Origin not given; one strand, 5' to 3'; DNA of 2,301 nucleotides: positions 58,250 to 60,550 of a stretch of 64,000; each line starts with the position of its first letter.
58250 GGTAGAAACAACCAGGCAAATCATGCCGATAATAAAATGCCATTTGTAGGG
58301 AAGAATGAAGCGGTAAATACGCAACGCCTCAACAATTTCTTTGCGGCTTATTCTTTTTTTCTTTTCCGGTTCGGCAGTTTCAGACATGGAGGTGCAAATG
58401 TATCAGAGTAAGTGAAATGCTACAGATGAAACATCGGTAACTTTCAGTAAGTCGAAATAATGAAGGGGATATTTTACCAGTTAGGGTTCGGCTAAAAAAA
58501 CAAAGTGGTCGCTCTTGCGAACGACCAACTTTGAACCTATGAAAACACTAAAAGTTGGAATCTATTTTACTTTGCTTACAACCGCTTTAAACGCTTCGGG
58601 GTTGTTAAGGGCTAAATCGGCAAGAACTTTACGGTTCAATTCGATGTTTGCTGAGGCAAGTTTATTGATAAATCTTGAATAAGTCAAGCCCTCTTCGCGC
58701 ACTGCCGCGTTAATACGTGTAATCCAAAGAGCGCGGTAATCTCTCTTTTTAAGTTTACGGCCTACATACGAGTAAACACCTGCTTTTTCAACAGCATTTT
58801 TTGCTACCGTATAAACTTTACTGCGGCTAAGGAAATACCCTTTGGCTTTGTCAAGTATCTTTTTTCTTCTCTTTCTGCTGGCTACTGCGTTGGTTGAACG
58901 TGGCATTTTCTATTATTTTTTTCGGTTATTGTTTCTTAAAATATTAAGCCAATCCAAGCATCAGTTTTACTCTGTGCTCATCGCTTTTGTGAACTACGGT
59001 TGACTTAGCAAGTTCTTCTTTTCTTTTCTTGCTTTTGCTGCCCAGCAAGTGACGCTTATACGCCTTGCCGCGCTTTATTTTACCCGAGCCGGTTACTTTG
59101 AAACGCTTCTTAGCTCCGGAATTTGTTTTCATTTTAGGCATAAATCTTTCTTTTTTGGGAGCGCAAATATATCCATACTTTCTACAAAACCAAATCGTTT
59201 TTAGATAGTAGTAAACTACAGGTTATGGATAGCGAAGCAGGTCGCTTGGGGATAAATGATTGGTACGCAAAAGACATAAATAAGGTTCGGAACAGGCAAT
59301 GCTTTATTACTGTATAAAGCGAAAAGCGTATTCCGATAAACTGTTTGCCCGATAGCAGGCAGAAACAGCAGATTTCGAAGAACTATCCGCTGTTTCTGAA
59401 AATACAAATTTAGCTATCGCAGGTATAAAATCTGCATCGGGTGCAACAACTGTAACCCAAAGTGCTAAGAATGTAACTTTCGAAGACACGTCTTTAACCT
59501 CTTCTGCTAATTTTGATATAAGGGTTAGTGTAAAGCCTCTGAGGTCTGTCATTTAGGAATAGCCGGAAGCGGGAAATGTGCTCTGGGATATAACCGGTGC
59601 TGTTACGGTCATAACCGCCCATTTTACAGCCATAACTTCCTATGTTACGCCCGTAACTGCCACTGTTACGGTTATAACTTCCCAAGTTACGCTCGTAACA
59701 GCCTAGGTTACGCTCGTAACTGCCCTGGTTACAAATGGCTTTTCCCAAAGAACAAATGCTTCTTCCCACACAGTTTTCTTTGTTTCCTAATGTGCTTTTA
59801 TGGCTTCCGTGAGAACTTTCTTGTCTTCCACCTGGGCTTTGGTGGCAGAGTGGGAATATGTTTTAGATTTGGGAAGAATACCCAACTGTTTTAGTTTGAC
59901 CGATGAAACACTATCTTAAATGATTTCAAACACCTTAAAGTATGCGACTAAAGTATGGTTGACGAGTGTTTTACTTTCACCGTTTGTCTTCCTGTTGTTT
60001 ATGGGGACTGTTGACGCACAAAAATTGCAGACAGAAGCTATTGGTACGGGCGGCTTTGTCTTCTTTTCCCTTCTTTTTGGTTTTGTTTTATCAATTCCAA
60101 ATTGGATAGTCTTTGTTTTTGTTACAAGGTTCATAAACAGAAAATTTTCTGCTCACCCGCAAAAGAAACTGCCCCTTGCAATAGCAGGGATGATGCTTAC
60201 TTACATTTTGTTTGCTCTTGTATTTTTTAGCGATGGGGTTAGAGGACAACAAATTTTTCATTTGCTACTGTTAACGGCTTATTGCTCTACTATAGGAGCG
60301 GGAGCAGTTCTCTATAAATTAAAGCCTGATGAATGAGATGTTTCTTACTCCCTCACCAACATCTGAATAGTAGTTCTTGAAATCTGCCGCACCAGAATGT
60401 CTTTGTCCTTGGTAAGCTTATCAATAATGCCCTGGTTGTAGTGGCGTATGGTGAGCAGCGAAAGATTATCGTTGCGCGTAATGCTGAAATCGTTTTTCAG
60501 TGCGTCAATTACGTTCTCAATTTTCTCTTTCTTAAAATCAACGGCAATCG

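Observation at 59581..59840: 21-nt-phased array of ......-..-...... palindromes in a gene-free gap upstream of rpmI-rplT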

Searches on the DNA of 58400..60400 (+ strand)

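Call 6: search_rna_families(source=window, start=58400, end=60400, threshold=evalue, max_evalue=10)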
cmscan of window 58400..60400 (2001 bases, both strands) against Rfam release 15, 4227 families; matches with E-value up to 10: 9.
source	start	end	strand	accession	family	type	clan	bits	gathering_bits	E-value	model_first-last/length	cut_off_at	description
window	60089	60158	-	RF02304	TtnuCD29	Gene; snRNA; snoRNA; CD-box;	-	24.6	90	1.4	1-78/78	no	Tetrahymena snoRNA TtnuCD29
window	58495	58548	-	RF04319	BTncRNA_FopS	Gene; sRNA;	-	20.6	56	3.7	1-71/71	no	Bacteroidetes FopS (family of paralogous sRNAs)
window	59121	59223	-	RF01608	ceN102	Gene; snRNA; snoRNA; HACA-box;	-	19.8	50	5.9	1-142/142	no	Caenorhabditis snoRNA ceN80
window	59277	59320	+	RF02418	Spd-sr07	Gene; sRNA;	-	19.6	55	6.9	1-63/63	no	Streptococcus sRNA Spd-sr07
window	59380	59442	-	RF01300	snoU49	Gene; snRNA; snoRNA; CD-box;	CL00062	18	35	2.5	1-65/65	no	Small nucleolar RNA U49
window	60114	60308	-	RF02187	ST7-OT4_1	Gene; lncRNA;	-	16.3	50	8.4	1-201/201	no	ST7 overlapping transcript 4 conserved region 1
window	59626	59732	-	RF04214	MIR7526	Gene; miRNA;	-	16.2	110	8.5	1-113/113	no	MIR7526 microRNA precursor family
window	58842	58899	+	RF02147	MEG8_3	Gene; lncRNA;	-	14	40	2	1-66/66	no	Maternally expressed 8 exon 3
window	58872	58953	-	RF00470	Toga_5_CRE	Cis-reg;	-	12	120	2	1-268/268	no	Togavirus 5' plus strand cis-regulatory element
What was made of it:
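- On Known RNA family (Rfam 15): No relevant hit, even at E<=10, in 58400-60400 (call 6).
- No Rfam match, even at E<=10 (call 6).
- Tried and rejected: Rfam found nothing (call 6).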

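Call 52: search_dna_similar(query=window:59196-60344:+, collection=phages, mode=distant, max_evalue=0.01)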
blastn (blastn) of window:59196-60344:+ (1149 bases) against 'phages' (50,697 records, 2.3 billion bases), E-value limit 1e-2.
No match.

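Call 53: search_dna_similar(query=window:59196-60344:+, collection=plasmids, mode=distant, max_evalue=0.01)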
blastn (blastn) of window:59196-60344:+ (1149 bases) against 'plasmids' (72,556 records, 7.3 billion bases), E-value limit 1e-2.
No match.
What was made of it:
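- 59196..60344 (.): Lineage-specific 1.15-kb segment at a synteny breakpoint; it contains all the parts above except the rpmI promoter. No phage or plasmid match (calls 52, 53).
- No similarity to 50,697 phage or 72,556 plasmid records (calls 52, 53).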

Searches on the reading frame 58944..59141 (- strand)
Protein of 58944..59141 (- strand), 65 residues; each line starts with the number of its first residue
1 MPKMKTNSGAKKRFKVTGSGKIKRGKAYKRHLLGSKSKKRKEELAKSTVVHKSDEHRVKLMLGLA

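Call 31: find_encoding_contigs(protein=window:58944-59141:-, flank=3500, max_places=10)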
Protein window:58944-59141:- (65 aa): 23 contigs read that carry it; 10 places shown.
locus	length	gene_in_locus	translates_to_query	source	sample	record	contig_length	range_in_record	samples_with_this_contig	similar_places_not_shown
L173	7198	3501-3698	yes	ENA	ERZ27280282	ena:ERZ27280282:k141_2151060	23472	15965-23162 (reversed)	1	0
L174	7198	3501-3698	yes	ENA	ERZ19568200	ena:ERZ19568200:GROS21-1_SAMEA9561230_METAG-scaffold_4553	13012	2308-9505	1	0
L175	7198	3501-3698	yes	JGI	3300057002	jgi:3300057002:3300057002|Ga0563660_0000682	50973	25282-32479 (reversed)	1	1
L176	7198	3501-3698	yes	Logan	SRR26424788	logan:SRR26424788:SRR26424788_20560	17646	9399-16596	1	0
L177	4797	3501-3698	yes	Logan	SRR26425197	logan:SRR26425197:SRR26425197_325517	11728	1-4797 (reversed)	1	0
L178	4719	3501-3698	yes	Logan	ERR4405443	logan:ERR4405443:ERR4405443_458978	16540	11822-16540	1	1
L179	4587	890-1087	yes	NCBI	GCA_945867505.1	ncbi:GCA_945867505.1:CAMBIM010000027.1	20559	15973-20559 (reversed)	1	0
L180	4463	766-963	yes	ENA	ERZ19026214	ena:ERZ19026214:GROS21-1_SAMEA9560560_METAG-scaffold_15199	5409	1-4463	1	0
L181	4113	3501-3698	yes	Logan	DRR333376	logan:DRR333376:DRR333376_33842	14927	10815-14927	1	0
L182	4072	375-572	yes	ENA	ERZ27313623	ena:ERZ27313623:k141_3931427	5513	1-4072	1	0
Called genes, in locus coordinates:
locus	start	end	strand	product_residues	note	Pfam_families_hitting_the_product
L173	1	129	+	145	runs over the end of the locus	?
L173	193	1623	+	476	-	PF04231:Endonuclease_1, PF18962:Por_Secre_tail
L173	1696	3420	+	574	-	PF00932:LTD, PF18962:Por_Secre_tail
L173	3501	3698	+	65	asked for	PF01632:Ribosomal_L35p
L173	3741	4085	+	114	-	PF00453:Ribosomal_L20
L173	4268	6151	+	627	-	PF00664:ABC_membrane, PF00005:ABC_tran, PF02463:SMC_N (weak)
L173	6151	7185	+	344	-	PF00571:CBS (faint), PF00834:Ribul_P_3_epim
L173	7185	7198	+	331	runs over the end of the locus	PF00793:DAHP_synth_1, PF03102:NeuB (weak)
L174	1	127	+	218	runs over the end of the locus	PF13709:DUF4159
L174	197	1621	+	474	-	PF04231:Endonuclease_1, PF18962:Por_Secre_tail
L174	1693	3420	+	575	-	PF00932:LTD, PF18962:Por_Secre_tail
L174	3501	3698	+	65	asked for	PF01632:Ribosomal_L35p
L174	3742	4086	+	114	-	PF00453:Ribosomal_L20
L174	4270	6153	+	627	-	PF00664:ABC_membrane, PF13304:AAA_21 (faint), PF00005:ABC_tran, PF02463:SMC_N (weak)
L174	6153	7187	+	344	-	PF00571:CBS (faint), PF00834:Ribul_P_3_epim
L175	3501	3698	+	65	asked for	PF01632:Ribosomal_L35p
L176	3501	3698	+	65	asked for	PF01632:Ribosomal_L35p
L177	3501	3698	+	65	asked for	PF01632:Ribosomal_L35p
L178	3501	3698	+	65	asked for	PF01632:Ribosomal_L35p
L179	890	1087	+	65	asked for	PF01632:Ribosomal_L35p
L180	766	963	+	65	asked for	PF01632:Ribosomal_L35p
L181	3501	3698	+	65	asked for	PF01632:Ribosomal_L35p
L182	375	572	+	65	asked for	PF01632:Ribosomal_L35p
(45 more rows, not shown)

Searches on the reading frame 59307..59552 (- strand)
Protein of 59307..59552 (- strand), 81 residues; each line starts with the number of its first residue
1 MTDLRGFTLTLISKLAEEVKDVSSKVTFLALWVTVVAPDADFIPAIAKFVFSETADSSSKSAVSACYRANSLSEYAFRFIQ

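Call 18: search_protein_families(library=pfam, proteins=[window:59310-59552:-], max_evalue=10)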
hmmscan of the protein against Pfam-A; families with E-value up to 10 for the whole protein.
seq(81 aa): 0 families

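Call 19: search_protein_families(library=ncbifam, proteins=[window:59310-59552:-], max_evalue=10)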
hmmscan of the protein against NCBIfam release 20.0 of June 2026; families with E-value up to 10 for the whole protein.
seq(81 aa): 0 families

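Call 49: find_homologous_proteins(query=window:59307-59552:-, max_evalue=10)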
Query window:59307-59552:- (81 aa): 1 proteins with E <= 10 among 2 candidates.
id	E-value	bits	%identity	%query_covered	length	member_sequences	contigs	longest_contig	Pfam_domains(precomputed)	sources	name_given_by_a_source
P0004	1.0e-41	157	99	100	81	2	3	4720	-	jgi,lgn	-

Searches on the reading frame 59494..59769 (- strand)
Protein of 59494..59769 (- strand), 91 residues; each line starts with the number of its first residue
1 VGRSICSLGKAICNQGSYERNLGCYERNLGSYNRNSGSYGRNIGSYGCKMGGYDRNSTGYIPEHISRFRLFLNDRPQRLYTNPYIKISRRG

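Call 58: search_protein_representatives(protein=window:59494-59769:-)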
Query: 91 residues. Proteins with E-value up to 0.001 (for the whole library): 48; up to 1e-10: 4; up to 1e-30: 0. The best 48 are listed.
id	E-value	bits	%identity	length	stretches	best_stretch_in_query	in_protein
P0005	3.6e-14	69.3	32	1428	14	8-55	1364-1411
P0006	5.4e-11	59.2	31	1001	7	4-58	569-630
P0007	7.1e-11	58.8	47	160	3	14-60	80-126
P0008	9.5e-11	58.4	37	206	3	14-60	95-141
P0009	2.2e-10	57.2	30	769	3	12-63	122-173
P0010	5.5e-10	55.9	28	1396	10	17-78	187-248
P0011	6.7e-10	55.7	36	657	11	61-85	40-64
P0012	9.2e-09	52.0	41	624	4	13-60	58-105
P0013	2.2e-08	50.8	41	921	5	6-54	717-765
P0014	5.7e-08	49.5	39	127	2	21-77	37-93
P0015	7.8e-08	49.0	45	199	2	16-60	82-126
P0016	8.7e-08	48.9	29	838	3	14-64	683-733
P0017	1.2e-07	48.4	35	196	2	8-74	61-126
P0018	1.3e-07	48.3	46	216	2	13-58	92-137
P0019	1.7e-07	48.0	31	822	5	3-40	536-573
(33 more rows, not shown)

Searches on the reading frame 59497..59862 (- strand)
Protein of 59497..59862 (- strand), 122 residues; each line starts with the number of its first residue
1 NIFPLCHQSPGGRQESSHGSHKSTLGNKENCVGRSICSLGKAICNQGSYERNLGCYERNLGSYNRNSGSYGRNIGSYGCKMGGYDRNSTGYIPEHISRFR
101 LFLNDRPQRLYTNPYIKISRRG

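Call 18: search_protein_families(library=pfam, proteins=[window:59497-59862:-], max_evalue=10)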
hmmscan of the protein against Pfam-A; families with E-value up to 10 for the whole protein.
seq(122 aa): 0 families

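Call 19: search_protein_families(library=ncbifam, proteins=[window:59497-59862:-], max_evalue=10)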
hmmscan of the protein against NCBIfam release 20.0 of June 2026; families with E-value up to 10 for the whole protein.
seq(122 aa): 0 families

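Call 21: find_homologous_proteins(query=window:59497-59862:-, max_evalue=10)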
Query seq(122 aa): no candidate shares three 5-residue words with the query. No homologue found.
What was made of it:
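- No word-sharing homologue among 5.8 billion proteins (call 21).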

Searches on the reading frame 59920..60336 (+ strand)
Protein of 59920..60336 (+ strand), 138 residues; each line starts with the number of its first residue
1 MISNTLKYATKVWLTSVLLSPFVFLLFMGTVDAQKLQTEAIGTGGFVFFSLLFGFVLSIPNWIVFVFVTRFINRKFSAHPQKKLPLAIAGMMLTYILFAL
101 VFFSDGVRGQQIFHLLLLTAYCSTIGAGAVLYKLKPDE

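Call 9: find_encoding_contigs(protein=window:59920-60336:+, flank=6000, max_places=6)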
Protein window:59920-60336:+ (138 aa): 23 contigs read that carry it; 6 places shown.
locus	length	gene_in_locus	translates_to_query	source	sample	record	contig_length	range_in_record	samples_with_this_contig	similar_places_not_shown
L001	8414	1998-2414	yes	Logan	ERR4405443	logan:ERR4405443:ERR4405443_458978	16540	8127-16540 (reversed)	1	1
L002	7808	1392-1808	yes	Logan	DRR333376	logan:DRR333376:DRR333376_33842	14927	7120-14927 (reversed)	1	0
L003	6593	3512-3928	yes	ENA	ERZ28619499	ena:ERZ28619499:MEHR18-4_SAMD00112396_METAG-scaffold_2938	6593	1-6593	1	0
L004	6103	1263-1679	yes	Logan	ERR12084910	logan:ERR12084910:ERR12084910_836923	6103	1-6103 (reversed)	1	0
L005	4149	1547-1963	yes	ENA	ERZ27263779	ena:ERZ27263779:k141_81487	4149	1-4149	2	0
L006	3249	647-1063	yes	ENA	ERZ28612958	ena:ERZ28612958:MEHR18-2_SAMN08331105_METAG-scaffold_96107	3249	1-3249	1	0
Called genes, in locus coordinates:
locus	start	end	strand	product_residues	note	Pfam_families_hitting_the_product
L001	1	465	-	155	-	?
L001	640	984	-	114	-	PF00453:Ribosomal_L20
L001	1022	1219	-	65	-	PF01632:Ribosomal_L35p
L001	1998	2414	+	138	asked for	-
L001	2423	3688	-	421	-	PF00696:AA_kinase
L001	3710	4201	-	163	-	PF13420:Acetyltransf_4 (weak), PF00583:Acetyltransf_1, PF13508:Acetyltransf_7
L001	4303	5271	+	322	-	PF00316:FBPase, PF18913:FBPase_C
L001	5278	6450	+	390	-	PF17803:Cadherin_4, PF17892:Cadherin_5, PF17963:Big_9, PF17803:Cadherin_4, PF17892:Cadherin_5, PF17963:Big_9, PF17803:Cadherin_4, PF17963:Big_9, +1 more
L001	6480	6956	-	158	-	PF00075:RNase_H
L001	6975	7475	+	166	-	PF02367:TsaE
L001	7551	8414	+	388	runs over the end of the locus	PF05222:AlaDh_PNT_N, PF01262:AlaDh_PNT_C, PF01488:Shikimate_DH (faint)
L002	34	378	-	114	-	PF00453:Ribosomal_L20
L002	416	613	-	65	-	PF01632:Ribosomal_L35p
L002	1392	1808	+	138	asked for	-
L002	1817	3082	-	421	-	PF00696:AA_kinase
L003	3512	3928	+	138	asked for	-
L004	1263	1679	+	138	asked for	-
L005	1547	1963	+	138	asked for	-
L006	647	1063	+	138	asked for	-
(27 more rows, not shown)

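Call 18: search_protein_families(library=pfam, proteins=[window:59920-60336:+], max_evalue=10)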
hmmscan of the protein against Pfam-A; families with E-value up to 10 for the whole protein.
window:59920-60336:+ (138 aa): 5 families
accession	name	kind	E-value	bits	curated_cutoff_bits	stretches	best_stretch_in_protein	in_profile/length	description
PF03899.21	ATP-synt_I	-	0.0029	18.5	25.1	1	44-103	22-81/99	ATP synthase I chain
PF20563.3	DUF6773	-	0.004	17.5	27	1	8-84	82-159/163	Family of unknown function (DUF6773)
PF17329.7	DUF5367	-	0.19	12.5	25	1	51-133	10-96/98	Family of unknown function (DUF5367)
PF13677.11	MotB_plug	-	0.34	11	24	1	16-38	27-49/58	Membrane MotB of proton-channel complex MotA/MotB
PF17555.7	TssN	-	0.9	9.3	30.3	1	14-119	1-99/274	Type VI secretion system, TssN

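Call 19: search_protein_families(library=ncbifam, proteins=[window:59920-60336:+], max_evalue=10)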
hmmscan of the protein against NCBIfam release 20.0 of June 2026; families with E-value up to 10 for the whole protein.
window:59920-60336:+ (138 aa): 1 family
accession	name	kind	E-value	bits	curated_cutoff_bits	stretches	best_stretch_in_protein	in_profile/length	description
NF003680.0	PRK05305.1-5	equivalog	1.7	7.9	262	1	49-76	28-55/217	phosphatidylserine decarboxylase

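Call 30: find_homologous_proteins(query=window:59920-60336:+, max_evalue=1)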
Query window:59920-60336:+ (138 aa): 1 proteins with E <= 1 among 229 candidates.
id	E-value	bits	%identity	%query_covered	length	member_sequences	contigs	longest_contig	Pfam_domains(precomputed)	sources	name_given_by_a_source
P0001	6.1e-83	294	100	100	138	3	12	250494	-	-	-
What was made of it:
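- On Plasmid/phage iteron origin: Neighbouring ORFs are orphans without domains (calls 18, 19, 30, 49).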

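Call 33: list_cluster_members(proteins=[P0001])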
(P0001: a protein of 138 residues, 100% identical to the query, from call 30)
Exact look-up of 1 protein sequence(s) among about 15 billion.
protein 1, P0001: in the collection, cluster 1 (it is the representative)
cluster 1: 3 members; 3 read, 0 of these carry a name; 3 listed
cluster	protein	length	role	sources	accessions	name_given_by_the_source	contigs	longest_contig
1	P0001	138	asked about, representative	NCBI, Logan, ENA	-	-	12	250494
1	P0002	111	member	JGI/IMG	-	-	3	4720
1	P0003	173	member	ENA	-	-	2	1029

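Call 34: find_encoding_contigs(protein=P0002, flank=5000, max_places=6)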
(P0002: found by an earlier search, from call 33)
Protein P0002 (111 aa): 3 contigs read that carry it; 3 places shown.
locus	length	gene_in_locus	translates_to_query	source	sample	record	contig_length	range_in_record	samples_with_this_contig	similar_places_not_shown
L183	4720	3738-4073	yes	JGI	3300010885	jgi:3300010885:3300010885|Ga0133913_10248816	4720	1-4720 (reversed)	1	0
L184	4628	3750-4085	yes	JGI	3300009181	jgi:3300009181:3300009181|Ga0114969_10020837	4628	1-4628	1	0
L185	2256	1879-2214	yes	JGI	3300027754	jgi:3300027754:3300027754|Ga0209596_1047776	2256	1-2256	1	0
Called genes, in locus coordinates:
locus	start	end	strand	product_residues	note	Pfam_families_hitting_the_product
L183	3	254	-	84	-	?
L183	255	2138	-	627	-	PF00664:ABC_membrane, PF00005:ABC_tran, PF02463:SMC_N (faint)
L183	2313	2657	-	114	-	PF00453:Ribosomal_L20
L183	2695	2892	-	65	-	PF01632:Ribosomal_L35p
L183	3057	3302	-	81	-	-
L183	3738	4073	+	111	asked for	-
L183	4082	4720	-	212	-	?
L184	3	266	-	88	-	?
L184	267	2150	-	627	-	PF00664:ABC_membrane, PF00005:ABC_tran, PF02463:SMC_N (faint)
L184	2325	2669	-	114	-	PF00453:Ribosomal_L20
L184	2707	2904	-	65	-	PF01632:Ribosomal_L35p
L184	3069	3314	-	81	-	-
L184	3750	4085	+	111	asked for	-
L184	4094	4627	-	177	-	?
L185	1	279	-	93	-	?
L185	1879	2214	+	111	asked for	-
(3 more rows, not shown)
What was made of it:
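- Checked: One gene caller does call an 81-aa orphan ORF at 59307-59552 on the minus strand (call 34).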

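Call 35: find_encoding_contigs(protein=P0003, flank=5000, max_places=6)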
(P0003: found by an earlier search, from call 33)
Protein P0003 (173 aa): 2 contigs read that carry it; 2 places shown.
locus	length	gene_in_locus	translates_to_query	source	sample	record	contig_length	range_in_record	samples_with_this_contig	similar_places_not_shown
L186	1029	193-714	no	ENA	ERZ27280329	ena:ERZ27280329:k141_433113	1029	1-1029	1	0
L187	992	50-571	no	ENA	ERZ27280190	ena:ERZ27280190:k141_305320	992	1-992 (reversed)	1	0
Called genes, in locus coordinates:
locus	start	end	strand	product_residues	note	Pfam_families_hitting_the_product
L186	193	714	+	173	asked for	-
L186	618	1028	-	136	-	?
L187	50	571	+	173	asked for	-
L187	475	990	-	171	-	?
